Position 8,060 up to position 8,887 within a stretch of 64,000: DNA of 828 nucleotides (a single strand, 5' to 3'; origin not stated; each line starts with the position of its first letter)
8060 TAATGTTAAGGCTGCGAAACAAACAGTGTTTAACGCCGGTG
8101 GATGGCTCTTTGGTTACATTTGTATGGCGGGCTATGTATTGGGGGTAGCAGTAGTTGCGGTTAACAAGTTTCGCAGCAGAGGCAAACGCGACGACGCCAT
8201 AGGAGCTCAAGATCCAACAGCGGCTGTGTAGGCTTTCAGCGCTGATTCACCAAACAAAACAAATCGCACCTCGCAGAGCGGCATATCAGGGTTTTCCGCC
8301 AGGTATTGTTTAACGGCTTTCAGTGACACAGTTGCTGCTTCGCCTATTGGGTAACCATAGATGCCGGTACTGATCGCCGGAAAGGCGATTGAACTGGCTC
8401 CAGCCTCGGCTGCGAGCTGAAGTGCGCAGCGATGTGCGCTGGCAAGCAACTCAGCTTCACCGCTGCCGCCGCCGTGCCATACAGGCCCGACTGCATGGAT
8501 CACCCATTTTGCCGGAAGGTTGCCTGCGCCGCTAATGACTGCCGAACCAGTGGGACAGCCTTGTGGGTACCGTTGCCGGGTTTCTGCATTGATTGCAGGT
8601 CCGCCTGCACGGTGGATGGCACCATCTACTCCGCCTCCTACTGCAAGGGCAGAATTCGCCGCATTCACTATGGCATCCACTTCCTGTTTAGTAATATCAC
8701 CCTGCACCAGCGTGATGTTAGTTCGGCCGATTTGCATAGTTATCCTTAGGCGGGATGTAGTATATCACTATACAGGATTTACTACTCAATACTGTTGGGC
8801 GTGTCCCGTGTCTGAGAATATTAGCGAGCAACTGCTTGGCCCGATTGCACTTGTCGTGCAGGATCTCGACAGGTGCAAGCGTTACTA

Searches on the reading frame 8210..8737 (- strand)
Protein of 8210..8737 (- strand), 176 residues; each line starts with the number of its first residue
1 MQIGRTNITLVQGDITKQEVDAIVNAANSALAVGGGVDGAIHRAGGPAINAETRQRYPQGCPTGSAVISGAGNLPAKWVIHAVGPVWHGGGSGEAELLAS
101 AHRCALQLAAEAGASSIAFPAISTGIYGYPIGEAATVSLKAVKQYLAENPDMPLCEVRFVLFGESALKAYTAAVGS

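Call 14: search_protein_families(library=pfam, proteins=[window:8210-8737:-], max_evalue=0.01)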
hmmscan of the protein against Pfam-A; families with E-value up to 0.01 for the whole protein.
window:8210-8737:- (176 aa): 1 family
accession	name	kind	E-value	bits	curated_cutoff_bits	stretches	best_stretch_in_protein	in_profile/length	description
PF01661.27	Macro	-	8.7e-41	139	22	1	24-137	1-117/118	Macro domain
